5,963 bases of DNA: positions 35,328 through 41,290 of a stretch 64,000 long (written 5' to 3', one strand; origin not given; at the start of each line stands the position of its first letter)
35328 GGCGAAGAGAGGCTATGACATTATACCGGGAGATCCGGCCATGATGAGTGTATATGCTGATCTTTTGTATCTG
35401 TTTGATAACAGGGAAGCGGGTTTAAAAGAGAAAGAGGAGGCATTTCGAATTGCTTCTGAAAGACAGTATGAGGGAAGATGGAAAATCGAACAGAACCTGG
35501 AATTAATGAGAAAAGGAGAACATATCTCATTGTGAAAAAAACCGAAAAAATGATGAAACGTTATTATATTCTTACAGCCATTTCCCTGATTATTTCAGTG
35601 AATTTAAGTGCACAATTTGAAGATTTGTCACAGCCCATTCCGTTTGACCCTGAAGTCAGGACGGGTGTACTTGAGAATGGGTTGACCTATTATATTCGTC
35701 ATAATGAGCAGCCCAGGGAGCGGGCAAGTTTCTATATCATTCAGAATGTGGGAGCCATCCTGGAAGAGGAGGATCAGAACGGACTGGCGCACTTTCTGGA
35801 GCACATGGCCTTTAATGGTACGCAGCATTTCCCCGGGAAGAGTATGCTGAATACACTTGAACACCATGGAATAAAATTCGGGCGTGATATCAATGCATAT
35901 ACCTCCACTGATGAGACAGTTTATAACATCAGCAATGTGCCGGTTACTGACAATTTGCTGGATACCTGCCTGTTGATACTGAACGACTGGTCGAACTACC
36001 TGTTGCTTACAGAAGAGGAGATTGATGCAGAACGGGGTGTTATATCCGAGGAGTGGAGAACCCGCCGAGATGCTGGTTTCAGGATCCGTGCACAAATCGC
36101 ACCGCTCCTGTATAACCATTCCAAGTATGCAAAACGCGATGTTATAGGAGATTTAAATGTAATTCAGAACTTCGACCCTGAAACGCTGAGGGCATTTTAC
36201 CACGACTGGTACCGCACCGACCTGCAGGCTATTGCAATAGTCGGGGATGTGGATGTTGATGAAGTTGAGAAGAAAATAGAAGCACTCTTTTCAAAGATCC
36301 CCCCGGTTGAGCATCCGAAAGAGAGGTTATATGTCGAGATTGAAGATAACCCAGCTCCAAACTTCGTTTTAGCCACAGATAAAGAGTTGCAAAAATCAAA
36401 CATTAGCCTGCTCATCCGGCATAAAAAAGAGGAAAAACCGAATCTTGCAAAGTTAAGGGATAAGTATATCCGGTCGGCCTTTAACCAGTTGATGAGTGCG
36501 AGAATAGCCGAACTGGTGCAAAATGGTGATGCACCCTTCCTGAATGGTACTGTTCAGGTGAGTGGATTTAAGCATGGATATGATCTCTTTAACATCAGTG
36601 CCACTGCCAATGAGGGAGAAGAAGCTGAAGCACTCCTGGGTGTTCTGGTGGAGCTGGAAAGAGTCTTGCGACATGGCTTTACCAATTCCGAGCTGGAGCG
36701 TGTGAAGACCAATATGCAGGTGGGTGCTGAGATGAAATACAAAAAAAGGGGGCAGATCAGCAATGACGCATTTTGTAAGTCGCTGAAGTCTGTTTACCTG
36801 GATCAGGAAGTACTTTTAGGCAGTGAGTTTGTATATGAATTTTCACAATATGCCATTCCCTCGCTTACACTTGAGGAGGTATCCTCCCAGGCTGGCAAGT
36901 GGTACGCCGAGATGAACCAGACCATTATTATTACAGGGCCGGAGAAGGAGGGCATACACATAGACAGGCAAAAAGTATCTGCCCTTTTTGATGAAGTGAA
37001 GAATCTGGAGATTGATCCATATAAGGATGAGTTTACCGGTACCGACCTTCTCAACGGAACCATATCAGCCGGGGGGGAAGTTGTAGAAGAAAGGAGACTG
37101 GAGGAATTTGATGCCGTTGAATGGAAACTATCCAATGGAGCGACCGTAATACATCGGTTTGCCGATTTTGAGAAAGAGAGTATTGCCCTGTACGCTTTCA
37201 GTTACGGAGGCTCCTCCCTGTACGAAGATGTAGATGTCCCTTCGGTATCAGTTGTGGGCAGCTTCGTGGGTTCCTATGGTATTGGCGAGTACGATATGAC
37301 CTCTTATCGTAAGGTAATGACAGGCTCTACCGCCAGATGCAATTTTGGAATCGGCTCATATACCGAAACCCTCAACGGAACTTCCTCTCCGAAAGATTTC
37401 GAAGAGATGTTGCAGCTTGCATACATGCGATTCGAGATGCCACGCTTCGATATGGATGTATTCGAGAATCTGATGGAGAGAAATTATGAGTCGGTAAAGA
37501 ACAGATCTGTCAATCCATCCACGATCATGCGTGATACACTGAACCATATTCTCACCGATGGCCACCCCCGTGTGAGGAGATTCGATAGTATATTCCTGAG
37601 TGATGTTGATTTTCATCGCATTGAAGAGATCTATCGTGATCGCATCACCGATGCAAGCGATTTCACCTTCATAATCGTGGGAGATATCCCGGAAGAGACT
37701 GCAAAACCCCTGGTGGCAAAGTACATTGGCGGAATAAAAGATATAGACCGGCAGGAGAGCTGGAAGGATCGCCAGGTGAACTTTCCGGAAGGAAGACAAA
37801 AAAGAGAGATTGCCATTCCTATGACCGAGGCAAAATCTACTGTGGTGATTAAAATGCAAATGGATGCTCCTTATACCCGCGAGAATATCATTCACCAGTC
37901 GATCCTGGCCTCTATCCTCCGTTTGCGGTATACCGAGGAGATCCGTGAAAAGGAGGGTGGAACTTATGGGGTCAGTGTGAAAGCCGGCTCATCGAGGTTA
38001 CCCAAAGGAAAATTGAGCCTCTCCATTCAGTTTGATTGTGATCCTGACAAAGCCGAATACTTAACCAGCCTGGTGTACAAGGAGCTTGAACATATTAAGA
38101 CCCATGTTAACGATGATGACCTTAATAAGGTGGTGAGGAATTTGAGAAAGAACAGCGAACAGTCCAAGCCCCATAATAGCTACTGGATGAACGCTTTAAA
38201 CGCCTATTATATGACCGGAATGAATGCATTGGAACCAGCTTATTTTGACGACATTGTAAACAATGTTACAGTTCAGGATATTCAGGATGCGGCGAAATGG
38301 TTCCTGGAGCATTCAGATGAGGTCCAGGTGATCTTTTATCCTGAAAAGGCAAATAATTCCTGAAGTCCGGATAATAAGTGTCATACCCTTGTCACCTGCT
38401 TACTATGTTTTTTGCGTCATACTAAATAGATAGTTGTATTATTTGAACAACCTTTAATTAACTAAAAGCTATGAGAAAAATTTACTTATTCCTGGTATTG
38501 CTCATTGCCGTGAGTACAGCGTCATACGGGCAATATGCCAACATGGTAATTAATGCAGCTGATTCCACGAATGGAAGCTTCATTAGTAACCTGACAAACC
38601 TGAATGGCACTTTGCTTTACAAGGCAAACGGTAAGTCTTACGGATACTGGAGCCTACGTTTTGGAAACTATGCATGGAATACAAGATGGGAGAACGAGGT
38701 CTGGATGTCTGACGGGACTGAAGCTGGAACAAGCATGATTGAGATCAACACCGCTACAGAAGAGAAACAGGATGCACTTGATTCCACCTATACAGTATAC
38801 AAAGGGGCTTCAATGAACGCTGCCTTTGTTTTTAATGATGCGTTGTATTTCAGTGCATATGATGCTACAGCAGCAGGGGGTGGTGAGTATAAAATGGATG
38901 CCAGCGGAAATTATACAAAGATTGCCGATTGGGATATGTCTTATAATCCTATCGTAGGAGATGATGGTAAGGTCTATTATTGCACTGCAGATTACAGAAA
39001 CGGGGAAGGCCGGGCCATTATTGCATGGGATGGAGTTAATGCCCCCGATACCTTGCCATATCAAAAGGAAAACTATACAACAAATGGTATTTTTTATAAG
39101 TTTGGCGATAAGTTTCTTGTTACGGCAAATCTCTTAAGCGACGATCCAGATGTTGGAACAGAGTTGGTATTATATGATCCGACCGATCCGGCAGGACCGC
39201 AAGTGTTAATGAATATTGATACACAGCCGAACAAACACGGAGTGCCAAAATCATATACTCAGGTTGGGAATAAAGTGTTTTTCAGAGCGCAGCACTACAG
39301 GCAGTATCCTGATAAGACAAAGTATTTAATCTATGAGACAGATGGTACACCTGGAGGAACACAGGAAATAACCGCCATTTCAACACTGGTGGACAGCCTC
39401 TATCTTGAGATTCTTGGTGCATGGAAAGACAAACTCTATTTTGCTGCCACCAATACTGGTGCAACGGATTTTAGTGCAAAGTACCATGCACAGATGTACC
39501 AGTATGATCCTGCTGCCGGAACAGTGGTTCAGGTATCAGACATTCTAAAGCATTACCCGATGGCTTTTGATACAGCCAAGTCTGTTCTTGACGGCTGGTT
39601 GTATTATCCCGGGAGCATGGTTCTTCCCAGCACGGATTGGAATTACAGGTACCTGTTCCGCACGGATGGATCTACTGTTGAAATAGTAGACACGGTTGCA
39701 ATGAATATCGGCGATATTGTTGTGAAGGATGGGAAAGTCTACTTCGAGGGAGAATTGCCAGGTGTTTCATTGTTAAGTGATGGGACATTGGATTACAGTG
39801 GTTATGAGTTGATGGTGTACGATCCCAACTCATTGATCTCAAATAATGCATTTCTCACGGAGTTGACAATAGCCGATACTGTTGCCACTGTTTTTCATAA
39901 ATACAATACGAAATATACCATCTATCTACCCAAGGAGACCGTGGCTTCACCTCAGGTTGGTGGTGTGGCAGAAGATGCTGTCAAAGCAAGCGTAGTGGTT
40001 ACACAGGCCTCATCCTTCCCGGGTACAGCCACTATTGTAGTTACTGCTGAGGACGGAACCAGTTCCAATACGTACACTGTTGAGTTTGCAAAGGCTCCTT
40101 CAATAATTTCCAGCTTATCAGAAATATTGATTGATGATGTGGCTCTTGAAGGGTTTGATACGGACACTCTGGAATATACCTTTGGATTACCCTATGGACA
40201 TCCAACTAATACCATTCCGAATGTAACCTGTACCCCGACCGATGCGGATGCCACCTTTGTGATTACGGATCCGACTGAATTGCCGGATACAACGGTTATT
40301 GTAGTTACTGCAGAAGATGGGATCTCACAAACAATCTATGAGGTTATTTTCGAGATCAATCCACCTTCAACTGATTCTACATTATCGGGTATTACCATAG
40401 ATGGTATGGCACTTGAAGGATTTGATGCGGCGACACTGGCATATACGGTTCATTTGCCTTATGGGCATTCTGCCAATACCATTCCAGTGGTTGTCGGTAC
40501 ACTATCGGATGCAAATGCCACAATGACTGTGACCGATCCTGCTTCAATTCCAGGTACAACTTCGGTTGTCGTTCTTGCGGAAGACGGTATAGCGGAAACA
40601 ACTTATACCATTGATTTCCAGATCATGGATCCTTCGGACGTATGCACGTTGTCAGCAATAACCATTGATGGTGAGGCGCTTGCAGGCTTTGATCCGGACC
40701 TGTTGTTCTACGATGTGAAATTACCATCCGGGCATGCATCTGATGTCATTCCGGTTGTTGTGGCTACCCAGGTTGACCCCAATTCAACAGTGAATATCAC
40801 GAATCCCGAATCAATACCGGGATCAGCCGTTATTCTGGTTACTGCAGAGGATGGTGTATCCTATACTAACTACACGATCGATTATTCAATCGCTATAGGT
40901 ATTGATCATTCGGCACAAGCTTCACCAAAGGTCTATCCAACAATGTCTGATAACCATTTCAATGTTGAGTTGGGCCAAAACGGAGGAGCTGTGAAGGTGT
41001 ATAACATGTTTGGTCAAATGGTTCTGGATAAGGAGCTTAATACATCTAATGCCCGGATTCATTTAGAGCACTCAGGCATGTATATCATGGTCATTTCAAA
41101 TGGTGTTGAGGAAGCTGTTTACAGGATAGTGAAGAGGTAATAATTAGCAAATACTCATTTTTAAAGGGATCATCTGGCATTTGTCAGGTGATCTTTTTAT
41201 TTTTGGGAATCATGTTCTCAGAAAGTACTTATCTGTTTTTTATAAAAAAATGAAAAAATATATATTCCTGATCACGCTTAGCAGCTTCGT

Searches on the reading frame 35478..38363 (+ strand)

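Call 45: search_protein_families(library=pfam, proteins=[window:35478-38363:+], max_evalue=0.00001)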
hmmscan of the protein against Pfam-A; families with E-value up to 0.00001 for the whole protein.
window:35478-38363:+ (961 aa): 2 families
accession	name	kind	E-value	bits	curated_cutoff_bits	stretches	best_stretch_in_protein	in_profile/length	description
PF05193.26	Peptidase_M16_C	-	5.8e-38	131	23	2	721-889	13-181/181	Peptidase M16 inactive domain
PF00675.25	Peptidase_M16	-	2.3e-25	89.7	22.3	1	76-193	6-116/149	Insulinase (Peptidase family M16)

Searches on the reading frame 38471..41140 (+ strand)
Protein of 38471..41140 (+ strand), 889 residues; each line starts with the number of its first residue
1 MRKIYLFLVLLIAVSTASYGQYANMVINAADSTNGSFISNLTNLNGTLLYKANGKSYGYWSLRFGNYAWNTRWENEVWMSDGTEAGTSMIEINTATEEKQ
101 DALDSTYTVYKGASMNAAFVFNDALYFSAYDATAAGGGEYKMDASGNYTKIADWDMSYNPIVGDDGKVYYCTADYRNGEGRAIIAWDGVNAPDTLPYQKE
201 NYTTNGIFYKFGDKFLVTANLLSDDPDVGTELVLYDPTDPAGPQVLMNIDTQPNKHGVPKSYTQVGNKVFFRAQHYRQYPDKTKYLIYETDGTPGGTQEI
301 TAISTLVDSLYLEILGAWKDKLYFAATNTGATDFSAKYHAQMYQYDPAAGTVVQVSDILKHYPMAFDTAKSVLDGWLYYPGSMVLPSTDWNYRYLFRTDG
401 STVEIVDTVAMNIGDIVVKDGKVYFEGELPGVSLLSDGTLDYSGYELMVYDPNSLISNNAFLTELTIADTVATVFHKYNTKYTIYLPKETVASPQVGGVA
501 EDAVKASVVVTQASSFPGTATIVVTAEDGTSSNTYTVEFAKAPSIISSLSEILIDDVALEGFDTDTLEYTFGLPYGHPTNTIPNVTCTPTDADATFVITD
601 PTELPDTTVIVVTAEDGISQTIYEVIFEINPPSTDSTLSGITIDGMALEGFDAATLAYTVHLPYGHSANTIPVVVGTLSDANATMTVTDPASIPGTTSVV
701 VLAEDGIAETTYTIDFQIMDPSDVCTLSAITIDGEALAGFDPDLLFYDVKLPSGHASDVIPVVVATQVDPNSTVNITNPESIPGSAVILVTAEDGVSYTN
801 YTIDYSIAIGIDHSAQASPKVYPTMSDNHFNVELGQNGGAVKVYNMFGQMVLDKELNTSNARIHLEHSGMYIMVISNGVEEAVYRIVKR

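Call 45: search_protein_families(library=pfam, proteins=[window:38471-41140:+], max_evalue=0.00001)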
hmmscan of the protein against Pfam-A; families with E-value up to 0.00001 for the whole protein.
window:38471-41140:+ (889 aa): 1 family
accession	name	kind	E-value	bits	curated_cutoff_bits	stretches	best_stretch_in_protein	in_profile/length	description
PF12733.13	Cadherin-like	-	6.1e-06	27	24.2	0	472-539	27-86/89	Cadherin-like beta sandwich domain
